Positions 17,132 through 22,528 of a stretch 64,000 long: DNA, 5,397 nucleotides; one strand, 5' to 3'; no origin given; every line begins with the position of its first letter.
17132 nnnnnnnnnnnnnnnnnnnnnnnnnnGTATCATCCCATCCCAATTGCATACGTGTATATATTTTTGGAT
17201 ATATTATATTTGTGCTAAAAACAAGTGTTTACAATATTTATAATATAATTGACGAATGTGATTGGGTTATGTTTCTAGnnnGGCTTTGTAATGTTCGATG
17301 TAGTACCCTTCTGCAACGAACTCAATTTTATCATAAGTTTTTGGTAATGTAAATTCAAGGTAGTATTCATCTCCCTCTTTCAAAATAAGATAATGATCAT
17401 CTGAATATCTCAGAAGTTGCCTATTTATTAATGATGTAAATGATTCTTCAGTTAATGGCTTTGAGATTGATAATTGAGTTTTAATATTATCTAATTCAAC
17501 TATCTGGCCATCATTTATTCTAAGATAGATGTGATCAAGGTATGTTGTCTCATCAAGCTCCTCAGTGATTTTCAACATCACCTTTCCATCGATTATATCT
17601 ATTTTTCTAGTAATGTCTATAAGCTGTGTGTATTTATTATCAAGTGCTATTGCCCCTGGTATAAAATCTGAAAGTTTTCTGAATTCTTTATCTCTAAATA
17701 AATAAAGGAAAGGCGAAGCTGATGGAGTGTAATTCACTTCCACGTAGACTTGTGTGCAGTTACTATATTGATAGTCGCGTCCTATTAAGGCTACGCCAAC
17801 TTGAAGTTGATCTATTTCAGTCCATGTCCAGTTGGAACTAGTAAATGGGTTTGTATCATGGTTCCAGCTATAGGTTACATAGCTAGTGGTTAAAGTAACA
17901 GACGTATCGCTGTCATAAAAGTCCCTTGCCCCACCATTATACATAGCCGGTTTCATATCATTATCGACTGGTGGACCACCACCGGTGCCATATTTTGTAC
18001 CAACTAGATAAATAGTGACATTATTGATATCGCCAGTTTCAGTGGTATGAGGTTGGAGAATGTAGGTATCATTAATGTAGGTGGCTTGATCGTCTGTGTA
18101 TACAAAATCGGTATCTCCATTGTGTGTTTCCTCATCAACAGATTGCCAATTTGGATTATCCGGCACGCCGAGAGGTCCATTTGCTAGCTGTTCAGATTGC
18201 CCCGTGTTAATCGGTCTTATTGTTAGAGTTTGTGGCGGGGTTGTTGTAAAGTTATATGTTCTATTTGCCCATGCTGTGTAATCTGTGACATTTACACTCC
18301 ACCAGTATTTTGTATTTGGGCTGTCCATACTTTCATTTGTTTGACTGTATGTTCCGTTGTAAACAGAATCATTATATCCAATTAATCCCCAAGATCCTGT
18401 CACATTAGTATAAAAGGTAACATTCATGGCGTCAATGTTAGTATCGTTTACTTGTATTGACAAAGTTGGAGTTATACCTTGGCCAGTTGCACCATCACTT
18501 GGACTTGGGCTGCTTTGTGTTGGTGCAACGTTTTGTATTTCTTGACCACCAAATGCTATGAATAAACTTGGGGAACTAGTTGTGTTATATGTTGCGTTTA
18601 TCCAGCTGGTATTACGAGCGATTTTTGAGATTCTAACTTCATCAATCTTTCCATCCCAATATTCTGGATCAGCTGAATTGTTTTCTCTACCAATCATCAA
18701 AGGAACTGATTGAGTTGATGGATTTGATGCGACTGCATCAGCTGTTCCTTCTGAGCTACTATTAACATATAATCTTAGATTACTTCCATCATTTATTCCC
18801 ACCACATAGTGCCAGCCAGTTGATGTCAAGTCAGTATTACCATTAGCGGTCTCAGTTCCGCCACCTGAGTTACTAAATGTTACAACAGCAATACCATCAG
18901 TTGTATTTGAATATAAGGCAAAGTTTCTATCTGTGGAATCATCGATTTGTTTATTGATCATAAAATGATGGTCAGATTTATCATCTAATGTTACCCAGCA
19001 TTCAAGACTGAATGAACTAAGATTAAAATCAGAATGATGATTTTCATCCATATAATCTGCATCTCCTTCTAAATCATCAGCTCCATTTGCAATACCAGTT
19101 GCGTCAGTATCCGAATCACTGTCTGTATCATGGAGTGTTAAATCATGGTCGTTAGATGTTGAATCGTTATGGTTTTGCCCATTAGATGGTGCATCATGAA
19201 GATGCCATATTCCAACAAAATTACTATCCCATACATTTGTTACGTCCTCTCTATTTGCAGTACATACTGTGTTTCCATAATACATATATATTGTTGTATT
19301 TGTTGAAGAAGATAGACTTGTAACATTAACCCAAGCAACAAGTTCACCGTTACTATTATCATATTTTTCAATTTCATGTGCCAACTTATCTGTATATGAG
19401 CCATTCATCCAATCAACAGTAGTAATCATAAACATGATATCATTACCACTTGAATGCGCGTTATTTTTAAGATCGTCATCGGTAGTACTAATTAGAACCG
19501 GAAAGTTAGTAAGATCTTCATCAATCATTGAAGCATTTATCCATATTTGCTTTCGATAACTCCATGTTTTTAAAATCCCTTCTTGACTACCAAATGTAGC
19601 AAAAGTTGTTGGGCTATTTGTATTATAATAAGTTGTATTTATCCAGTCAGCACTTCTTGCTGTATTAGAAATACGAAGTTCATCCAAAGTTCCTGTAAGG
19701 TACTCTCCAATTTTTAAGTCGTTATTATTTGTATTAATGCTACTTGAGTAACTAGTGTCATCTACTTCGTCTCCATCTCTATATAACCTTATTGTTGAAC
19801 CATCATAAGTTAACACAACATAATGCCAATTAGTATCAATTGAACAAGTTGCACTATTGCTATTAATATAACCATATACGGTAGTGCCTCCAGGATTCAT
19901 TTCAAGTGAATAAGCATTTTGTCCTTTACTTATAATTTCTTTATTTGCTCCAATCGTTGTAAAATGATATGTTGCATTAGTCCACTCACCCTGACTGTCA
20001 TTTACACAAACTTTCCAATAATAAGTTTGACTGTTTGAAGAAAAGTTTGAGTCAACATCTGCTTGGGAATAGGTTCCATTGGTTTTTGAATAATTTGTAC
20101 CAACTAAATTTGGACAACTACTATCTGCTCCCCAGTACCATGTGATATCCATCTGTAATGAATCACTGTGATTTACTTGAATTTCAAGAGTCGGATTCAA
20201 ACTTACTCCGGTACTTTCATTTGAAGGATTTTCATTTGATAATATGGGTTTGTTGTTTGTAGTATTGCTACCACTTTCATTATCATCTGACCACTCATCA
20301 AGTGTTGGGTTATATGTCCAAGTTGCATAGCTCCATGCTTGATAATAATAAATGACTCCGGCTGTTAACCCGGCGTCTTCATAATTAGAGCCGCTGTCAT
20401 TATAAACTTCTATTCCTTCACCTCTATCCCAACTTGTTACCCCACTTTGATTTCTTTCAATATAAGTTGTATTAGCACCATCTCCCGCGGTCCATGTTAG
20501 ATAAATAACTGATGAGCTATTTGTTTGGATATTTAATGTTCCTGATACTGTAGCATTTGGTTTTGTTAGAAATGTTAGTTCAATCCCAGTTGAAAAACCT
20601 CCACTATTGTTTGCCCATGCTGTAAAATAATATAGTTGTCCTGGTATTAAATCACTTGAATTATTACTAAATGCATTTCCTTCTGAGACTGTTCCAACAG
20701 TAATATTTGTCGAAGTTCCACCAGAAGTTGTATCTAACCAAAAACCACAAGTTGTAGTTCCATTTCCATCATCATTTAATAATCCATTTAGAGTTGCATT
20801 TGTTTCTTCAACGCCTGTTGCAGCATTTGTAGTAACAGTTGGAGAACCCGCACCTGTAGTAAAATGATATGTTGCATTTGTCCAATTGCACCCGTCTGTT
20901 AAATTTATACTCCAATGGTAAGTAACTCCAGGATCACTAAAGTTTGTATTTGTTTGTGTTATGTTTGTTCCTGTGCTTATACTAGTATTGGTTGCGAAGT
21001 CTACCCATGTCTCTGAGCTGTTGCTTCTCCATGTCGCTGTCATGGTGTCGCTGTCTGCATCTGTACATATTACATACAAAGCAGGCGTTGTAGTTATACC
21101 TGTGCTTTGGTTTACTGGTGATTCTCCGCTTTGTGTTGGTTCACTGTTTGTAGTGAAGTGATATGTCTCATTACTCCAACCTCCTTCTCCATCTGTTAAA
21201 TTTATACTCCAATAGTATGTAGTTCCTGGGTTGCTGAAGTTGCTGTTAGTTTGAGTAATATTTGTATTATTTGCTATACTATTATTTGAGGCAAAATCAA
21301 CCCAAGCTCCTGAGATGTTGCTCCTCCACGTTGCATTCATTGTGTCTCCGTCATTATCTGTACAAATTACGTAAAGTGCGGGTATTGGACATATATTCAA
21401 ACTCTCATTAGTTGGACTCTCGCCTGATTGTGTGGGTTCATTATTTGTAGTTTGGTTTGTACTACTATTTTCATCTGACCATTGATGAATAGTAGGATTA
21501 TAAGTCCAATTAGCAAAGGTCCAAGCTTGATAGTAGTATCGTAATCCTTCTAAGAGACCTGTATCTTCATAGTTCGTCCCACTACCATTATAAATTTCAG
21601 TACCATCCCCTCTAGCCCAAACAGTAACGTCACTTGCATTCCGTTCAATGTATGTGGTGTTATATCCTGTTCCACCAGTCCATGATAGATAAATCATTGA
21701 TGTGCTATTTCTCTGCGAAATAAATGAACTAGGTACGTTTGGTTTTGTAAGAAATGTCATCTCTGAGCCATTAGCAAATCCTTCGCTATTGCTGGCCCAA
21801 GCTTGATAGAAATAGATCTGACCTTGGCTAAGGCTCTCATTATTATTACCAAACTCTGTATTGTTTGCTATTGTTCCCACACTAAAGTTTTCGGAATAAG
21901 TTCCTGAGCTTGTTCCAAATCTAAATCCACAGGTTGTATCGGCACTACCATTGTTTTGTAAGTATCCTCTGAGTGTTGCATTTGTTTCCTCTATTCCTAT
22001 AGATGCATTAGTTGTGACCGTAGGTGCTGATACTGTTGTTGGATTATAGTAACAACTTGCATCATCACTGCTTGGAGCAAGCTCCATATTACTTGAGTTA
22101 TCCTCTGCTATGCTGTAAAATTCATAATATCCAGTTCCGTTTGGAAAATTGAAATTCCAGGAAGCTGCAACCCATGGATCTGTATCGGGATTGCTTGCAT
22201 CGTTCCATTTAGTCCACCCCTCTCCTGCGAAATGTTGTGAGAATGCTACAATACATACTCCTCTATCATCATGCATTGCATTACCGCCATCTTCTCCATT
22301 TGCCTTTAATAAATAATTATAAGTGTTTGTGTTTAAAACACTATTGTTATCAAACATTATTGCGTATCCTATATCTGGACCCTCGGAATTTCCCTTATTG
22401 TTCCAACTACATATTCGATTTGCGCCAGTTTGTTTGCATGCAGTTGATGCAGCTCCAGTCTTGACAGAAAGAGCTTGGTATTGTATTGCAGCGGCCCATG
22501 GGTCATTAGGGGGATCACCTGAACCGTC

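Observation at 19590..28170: A LamG domain appears split by a ~2,680-residue in-frame insertion carrying the protease and repeat modules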

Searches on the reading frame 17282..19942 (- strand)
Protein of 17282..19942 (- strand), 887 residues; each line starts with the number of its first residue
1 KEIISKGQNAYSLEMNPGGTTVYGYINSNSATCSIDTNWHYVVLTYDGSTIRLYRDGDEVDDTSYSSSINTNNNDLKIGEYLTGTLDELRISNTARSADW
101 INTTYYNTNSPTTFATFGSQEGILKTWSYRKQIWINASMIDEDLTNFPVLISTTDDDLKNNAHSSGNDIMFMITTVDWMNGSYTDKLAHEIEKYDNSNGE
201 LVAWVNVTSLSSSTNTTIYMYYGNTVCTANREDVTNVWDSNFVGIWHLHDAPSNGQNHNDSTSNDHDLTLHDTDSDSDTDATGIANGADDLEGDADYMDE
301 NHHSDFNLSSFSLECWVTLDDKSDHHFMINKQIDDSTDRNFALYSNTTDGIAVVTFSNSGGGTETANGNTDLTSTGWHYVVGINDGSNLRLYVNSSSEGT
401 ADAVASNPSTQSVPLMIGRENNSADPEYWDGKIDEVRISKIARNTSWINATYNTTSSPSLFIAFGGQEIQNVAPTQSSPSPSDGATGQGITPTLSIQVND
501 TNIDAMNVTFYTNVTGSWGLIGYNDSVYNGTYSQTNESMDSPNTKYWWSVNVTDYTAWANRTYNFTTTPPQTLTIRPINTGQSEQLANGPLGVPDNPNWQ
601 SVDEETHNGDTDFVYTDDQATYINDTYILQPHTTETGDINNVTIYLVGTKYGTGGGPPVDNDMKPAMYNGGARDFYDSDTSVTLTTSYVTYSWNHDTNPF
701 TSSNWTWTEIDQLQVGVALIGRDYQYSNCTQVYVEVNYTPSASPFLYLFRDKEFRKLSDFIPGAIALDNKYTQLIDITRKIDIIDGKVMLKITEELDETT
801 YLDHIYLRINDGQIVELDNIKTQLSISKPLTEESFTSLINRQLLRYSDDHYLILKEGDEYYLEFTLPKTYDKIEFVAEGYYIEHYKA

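Call 75: search_protein_families(library=ncbifam, proteins=[window:17282-19942:-], max_evalue=1)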
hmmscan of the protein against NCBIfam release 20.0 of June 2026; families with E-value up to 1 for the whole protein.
window:17282-19942:- (887 aa): 0 families

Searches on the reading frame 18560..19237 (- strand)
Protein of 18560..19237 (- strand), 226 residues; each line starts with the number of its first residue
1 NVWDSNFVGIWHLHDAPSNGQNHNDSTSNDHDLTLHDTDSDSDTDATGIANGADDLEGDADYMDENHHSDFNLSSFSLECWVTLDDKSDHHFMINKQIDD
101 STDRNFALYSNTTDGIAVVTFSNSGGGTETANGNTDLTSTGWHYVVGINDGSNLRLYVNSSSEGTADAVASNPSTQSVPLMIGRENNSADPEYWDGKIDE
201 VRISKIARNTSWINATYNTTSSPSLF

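Call 7: search_protein_families(library=pfam, proteins=[window:18560-19237:-], max_evalue=1)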
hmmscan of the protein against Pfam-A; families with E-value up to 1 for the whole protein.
seq(226 aa): 2 families
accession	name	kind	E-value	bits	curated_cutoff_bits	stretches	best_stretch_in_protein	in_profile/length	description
PF13385.13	Laminin_G_3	-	1.4e-23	84.1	27.6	1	60-213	4-150/151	Concanavalin A-like lectin/glucanases superfamily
PF02210.31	Laminin_G_2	-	0.049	14.5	22.9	1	114-204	27-124/126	Laminin G domain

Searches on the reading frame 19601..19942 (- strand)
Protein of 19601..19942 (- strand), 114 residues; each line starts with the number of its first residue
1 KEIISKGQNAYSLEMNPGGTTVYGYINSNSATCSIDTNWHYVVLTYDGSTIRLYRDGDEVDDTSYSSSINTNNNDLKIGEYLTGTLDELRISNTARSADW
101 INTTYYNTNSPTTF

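Call 7: search_protein_families(library=pfam, proteins=[window:19601-19942:-], max_evalue=1)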
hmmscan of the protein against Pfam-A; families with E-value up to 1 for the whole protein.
seq(114 aa): 4 families
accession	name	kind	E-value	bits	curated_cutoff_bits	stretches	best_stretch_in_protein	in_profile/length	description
PF13385.13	Laminin_G_3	-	5.2e-15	56.3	27.6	1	8-101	53-150/151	Concanavalin A-like lectin/glucanases superfamily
PF02210.31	Laminin_G_2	-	0.011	16.7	22.9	1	35-81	51-99/126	Laminin G domain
PF20731.2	RE_NgoFVII_C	-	0.012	16.1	23.8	1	38-99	62-116/131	NgoFVII C-terminal B3-like DNA-binding domain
PF02017.21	CIDE-N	-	0.055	14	23.5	1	46-72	37-63/76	CIDE-N domain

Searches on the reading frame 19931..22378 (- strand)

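Call 20: search_protein_families(library=pfam, proteins=[window:19931-22378:-], max_evalue=1)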
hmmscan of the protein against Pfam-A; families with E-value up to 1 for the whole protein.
window:19931-22378:- (816 aa): 2 families
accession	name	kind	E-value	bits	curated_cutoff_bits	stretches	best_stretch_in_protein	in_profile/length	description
PF25788.1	Ig_Rha78A_N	-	0.031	15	27.4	0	782-802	73-93/105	Rha78A-like, N-terminal immunoglobulin domain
PF25300.1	Fn3_Dep-1_3rd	-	0.033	14.5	26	0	554-602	36-84/85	Dep-1 third Fn3-like domain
